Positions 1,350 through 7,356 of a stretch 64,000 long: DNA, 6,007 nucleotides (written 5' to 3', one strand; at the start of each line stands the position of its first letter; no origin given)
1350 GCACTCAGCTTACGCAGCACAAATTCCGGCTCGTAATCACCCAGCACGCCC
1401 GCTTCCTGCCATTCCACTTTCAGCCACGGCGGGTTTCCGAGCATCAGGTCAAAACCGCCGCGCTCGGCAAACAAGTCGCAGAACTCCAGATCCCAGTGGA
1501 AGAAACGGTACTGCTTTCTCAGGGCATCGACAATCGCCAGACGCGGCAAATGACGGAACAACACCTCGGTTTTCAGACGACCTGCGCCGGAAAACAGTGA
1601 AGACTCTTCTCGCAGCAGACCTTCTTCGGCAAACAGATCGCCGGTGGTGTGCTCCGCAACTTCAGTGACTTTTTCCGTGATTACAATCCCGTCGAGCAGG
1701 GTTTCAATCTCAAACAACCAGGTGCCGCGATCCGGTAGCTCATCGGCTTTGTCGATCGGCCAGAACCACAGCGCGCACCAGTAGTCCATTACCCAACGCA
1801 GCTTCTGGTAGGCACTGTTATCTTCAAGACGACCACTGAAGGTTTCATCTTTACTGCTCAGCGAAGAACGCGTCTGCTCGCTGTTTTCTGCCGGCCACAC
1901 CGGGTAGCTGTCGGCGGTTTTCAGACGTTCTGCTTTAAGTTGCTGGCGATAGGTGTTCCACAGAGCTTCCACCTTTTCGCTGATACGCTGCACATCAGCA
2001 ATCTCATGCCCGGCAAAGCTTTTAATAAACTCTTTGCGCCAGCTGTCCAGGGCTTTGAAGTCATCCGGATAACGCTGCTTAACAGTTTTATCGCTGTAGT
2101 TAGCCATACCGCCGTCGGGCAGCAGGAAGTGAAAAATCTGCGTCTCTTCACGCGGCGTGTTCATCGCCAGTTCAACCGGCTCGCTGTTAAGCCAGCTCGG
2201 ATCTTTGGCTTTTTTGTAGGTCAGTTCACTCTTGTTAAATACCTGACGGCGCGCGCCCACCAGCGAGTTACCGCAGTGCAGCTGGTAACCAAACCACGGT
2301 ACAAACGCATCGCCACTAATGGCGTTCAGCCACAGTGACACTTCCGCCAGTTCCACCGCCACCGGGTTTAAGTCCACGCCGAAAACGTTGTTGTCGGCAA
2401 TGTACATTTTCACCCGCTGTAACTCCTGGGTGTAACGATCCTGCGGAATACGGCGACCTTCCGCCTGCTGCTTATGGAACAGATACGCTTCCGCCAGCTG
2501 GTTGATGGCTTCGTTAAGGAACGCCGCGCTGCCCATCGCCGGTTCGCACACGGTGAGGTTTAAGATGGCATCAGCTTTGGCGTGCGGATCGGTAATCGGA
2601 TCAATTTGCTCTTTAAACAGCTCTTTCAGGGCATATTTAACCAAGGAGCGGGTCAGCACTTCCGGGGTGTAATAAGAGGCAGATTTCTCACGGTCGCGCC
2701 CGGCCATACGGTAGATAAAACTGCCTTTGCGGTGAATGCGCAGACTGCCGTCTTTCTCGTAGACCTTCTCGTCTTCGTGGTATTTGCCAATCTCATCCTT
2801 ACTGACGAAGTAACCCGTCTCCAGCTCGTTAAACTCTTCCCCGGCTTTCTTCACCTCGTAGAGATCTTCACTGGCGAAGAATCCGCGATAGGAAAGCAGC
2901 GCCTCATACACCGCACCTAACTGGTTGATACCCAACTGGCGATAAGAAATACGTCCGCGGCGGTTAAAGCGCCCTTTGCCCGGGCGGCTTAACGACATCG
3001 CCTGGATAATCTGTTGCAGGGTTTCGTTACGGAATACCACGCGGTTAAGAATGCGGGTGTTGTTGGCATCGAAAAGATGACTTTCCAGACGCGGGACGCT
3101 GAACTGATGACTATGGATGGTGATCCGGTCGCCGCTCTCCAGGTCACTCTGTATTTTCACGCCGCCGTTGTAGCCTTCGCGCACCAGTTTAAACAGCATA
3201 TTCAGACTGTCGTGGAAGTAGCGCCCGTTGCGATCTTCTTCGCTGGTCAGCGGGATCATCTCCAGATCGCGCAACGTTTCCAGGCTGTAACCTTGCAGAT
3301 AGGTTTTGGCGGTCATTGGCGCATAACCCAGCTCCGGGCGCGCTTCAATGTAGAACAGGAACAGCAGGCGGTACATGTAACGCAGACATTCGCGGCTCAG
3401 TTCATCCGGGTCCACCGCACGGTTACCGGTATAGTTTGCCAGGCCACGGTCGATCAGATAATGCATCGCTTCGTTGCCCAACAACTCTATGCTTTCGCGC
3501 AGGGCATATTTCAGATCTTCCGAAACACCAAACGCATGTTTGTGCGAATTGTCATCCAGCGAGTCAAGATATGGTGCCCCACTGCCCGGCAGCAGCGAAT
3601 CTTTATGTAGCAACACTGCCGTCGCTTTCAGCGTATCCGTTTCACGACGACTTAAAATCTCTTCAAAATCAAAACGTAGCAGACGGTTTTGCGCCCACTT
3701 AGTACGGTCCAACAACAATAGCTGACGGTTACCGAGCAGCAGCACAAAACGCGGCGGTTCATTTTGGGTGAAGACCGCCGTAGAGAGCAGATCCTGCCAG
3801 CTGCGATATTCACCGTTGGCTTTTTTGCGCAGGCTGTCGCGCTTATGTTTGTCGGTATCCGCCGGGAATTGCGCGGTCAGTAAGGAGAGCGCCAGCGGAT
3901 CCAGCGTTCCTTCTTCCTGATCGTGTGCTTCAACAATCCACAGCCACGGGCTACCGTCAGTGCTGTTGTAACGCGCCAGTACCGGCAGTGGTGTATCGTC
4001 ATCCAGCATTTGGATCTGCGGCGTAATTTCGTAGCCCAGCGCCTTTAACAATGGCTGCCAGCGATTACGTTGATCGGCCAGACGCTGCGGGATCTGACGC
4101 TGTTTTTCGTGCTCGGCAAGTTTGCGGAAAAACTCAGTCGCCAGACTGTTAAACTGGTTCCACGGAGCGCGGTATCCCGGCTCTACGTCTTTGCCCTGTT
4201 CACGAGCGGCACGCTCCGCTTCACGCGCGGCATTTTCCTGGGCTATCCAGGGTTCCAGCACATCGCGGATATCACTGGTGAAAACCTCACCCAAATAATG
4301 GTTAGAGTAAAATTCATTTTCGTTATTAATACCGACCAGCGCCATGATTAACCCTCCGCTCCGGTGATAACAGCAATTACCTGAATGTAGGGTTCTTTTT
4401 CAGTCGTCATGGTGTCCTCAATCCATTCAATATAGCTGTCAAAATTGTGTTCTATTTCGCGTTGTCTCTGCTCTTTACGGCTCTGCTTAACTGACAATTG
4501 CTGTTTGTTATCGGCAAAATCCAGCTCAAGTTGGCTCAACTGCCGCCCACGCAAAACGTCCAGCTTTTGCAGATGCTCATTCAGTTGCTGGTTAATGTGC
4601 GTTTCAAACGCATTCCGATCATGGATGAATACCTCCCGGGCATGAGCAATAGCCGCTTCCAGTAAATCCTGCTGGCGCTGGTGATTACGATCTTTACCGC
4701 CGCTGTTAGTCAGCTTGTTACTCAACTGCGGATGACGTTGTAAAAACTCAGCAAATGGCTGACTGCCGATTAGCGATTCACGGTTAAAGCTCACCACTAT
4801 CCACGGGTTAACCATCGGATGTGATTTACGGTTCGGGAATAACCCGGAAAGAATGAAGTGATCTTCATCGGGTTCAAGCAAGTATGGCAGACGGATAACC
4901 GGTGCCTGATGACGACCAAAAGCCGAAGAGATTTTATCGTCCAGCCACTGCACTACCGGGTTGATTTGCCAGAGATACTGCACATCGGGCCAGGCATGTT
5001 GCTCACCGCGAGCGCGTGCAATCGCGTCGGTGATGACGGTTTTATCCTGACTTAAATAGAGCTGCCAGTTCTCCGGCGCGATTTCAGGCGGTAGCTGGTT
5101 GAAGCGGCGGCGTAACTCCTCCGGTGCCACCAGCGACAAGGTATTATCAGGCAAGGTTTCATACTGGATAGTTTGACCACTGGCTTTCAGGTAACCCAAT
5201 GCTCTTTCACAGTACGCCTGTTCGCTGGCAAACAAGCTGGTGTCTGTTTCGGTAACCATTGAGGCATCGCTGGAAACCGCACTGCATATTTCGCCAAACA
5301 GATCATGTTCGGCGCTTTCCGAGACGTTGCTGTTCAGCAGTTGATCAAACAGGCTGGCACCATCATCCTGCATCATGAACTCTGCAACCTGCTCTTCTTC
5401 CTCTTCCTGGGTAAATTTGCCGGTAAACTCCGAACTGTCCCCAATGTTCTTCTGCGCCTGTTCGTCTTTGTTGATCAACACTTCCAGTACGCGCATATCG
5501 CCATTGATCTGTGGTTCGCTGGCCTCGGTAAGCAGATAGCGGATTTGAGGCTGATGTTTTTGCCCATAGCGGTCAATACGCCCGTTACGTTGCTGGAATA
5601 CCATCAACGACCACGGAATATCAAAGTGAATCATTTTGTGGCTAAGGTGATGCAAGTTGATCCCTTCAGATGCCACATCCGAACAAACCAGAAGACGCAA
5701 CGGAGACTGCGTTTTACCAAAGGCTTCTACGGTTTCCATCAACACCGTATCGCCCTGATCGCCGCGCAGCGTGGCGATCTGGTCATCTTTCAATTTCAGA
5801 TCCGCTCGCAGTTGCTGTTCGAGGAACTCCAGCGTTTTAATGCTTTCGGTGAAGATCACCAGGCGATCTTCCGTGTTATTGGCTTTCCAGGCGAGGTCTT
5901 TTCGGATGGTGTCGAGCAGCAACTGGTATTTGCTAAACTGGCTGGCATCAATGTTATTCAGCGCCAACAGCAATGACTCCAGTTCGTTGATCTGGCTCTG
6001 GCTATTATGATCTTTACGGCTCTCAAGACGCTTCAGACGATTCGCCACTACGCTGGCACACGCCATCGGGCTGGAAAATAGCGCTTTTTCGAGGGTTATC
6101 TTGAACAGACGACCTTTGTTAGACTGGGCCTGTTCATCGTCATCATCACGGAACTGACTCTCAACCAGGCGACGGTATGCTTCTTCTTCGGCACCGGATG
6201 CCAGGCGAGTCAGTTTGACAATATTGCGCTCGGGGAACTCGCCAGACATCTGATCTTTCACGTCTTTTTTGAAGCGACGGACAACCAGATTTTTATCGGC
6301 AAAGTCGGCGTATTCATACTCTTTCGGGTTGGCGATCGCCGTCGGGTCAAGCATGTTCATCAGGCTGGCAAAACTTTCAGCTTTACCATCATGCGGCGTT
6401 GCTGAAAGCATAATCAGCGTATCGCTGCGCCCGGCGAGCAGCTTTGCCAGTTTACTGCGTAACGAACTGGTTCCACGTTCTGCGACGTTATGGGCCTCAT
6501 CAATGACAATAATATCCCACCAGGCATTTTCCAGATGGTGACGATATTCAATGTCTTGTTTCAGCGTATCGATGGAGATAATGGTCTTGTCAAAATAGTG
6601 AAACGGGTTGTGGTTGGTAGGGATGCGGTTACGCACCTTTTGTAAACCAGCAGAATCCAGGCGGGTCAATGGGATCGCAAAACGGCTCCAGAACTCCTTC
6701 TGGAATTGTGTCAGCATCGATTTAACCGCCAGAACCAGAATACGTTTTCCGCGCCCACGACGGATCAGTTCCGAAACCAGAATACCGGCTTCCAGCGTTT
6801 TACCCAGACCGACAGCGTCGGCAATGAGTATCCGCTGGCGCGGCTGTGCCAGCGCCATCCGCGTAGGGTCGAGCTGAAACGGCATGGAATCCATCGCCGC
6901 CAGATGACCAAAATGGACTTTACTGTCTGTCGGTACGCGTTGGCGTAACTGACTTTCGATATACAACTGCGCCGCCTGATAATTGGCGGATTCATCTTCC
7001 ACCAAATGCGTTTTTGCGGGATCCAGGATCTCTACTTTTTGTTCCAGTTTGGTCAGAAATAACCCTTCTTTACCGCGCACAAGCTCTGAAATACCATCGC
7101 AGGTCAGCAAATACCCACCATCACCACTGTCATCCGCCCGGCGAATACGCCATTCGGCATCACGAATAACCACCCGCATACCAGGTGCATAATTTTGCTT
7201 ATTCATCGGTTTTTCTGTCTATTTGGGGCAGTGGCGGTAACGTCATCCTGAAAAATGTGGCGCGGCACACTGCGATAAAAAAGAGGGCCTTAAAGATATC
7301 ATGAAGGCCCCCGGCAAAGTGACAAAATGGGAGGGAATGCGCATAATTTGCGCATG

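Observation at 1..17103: DruH/DruE-like pair lying directly upstream of an SNF2 helicase and a large PglX-type adenine methyltransferase: hybrid Druantia/DISARM-like arrangement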

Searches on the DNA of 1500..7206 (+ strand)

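Call 33: search_dna_similar(query=window:1500-7206:+, collection=ecoli_genomes, mode=near, max_rows=40, rows=spread)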
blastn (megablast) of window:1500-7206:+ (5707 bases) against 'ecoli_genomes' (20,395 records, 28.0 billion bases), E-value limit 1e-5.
Records with a match: 527; places in all: 535; records where one place covers at least 80% of the query: 521.
Genomes with a match: 527 of 5426; with a place that covers at least 80% of the query: 521. Places per genome that has any: lowest 1, median 1, highest 2. On chromosomes: 519 places; on plasmids: 16.
Best place of each record, by identity: >=99% 43; 95-99% 484.
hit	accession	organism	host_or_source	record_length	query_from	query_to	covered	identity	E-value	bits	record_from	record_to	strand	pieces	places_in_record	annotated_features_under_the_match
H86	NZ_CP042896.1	Escherichia coli strain CFSAN061771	missing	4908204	1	5707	100%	99.4%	0e+0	10362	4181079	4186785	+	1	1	DEAD/DEAH box helicase | DNA methyltransferase family protein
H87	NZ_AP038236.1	Escherichia coli strain HCM-24C-3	Gallus gallus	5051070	1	5707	100%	99.4%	0e+0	10362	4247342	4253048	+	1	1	DEAD/DEAH box helicase | DNA methyltransferase family protein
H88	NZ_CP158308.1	Escherichia coli strain CM2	Chicken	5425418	1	5707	100%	99.1%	0e+0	10268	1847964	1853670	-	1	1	DEAD/DEAH box helicase | class I SAM-dependent DNA methyltransferase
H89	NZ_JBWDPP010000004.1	Escherichia coli strain LCP22S3_I2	Sus scrofa domesticus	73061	1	5707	100%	98.8%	0e+0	10168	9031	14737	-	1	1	DEAD/DEAH box helicase | DNA methyltransferase family protein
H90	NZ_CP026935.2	Escherichia coli strain CFS3292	Bos taurus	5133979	1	5707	100%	98.7%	0e+0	10118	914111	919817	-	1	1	DEAD/DEAH box helicase | class I SAM-dependent DNA methyltransferase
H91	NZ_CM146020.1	Escherichia coli strain XPF_3_complete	Pork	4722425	1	5707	100%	98.6%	0e+0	10102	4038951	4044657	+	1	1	DEAD/DEAH box helicase | DNA methyltransferase family protein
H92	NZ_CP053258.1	Escherichia coli strain GF4-3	Guinea fowl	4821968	1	5707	100%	98.6%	0e+0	10085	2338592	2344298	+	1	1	DEAD/DEAH box helicase | class I SAM-dependent DNA methyltransferase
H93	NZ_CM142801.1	Escherichia coli strain GPEC856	chicken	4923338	1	5707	100%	98.5%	0e+0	10080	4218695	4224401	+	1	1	DEAD/DEAH box helicase | DNA methyltransferase family protein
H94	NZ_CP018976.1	Escherichia coli strain Ecol_545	Homo sapiens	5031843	1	5707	100%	98.5%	0e+0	10069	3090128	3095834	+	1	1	DEAD/DEAH box helicase | class I SAM-dependent DNA methyltransferase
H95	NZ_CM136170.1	Escherichia coli strain PRO_A-1407-6W-A_ESBL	Homo sapiens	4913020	1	5707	100%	98.5%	0e+0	10069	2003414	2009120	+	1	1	DEAD/DEAH box helicase | DNA methyltransferase family protein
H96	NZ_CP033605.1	Escherichia coli O157:H7 strain TR01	Cattle carcass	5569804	1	5707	100%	98.3%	0e+0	10013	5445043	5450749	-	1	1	DEAD/DEAH box helicase | class I SAM-dependent DNA methyltransferase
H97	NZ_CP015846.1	Escherichia coli O157:H7 strain FRIK2069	Bos taurus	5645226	1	5707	100%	98.3%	0e+0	10013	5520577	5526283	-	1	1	DEAD/DEAH box helicase | class I SAM-dependent DNA methyltransferase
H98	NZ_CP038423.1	Escherichia coli O157:H7 strain 7409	bovine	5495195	1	5707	100%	98.3%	0e+0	10013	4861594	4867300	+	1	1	DEAD/DEAH box helicase | class I SAM-dependent DNA methyltransferase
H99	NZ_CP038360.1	Escherichia coli O157:H7 strain F7386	missing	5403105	1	5707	100%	98.3%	0e+0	10013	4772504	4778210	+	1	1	DEAD/DEAH box helicase | class I SAM-dependent DNA methyltransferase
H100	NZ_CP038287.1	Escherichia coli O157:H7 strain TX 376-2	cattle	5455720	1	5707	100%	98.3%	0e+0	10013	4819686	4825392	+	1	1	DEAD/DEAH box helicase | class I SAM-dependent DNA methyltransferase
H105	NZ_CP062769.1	Escherichia coli O157:H7 strain Z852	Bovine Faeces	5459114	1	5707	100%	98.3%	0e+0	10013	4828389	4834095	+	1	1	DEAD/DEAH box helicase | class I SAM-dependent DNA methyltransferase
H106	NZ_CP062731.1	Escherichia coli O157:H7 strain Z1768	Bovine Faeces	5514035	1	5707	100%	98.3%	0e+0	10013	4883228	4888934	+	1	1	DEAD/DEAH box helicase | class I SAM-dependent DNA methyltransferase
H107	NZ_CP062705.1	Escherichia coli O157:H7 strain Z1833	Bovine Faeces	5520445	1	5707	100%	98.3%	0e+0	10013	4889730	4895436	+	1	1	DEAD/DEAH box helicase | class I SAM-dependent DNA methyltransferase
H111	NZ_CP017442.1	Escherichia coli O157:H7 strain 4276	Cattle Hide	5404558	1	5707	100%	98.3%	0e+0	10008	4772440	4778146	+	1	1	DEAD/DEAH box helicase | class I SAM-dependent DNA methyltransferase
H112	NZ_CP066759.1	Escherichia coli O157:H7 strain ECP19-198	missing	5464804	1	5707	100%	98.3%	0e+0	10008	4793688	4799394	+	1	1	DEAD/DEAH box helicase | class I SAM-dependent DNA methyltransferase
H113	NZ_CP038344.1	Escherichia coli O157:H7 strain Gim1-1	cattle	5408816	1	5707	100%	98.3%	0e+0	10008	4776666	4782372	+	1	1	DEAD/DEAH box helicase | class I SAM-dependent DNA methyltransferase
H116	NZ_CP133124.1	Escherichia coli O157:H7 strain PNUSAE146742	missing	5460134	1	5707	100%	98.3%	0e+0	10008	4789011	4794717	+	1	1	DEAD/DEAH box helicase | DNA methyltransferase family protein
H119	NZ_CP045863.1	Escherichia coli O157:H7 strain ATCC 43890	Homo sapiens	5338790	1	5707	100%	98.3%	0e+0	10002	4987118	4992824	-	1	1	DEAD/DEAH box helicase | class I SAM-dependent DNA methyltransferase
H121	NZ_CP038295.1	Escherichia coli O55:H7 strain TB182A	Homo sapiens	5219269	1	5707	100%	98.3%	0e+0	9997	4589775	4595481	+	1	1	DEAD/DEAH box helicase | class I SAM-dependent DNA methyltransferase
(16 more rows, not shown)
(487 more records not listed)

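Call 64: get_annotated_region(hit=H96, flank=14000)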
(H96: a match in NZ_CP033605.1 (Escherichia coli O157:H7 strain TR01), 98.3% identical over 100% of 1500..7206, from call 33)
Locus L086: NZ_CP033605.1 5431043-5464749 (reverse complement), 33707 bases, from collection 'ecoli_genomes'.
description: Escherichia coli O157:H7 strain TR01 chromosome, complete genome
organism: Escherichia coli O157:H7 strain TR01 (NCBI taxid 83334)
replicon: chromosome; assembly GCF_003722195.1
host: -; source: Cattle carcass; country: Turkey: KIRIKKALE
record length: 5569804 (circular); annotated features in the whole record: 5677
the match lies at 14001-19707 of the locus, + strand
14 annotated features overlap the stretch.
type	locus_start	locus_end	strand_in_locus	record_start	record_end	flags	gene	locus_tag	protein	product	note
CDS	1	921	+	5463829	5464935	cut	nanM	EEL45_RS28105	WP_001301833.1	N-acetylneuraminate epimerase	-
CDS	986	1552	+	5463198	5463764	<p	-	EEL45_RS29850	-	sialate O-acetylesterase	incomplete; partial in the middle of a contig; missing C-terminus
CDS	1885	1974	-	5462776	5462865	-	-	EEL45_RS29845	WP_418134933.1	hypothetical protein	-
CDS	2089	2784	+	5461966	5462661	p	-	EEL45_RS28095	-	transposase domain-containing protein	frameshifted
CDS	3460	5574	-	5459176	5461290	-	-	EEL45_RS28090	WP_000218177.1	UvrD-helicase domain-containing protein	-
CDS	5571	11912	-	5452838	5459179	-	-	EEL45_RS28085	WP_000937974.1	DEAD/DEAH box helicase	-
CDS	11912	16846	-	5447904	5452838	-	-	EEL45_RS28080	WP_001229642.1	class I SAM-dependent DNA methyltransferase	-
CDS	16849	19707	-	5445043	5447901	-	-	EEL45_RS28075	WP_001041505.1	DEAD/DEAH box helicase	-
CDS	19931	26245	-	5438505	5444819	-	-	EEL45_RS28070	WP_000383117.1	DEAD/DEAH box helicase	-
CDS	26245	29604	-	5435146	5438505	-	-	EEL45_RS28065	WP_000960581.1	STY4851/ECs_5259 family protein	-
CDS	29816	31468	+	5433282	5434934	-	zorA2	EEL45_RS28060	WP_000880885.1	type II Zorya anti-phage system protein ZorA2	-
CDS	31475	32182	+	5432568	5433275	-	zorB2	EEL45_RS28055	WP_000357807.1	type II Zorya anti-phage system protein ZorB2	-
CDS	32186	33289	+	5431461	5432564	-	zorE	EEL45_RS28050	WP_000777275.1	type II Zorya anti-phage system protein ZorE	-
CDS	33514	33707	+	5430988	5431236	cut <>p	-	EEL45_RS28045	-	N-acetylneuraminate epimerase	incomplete; partial in the middle of a contig; missing N-terminus and C-terminus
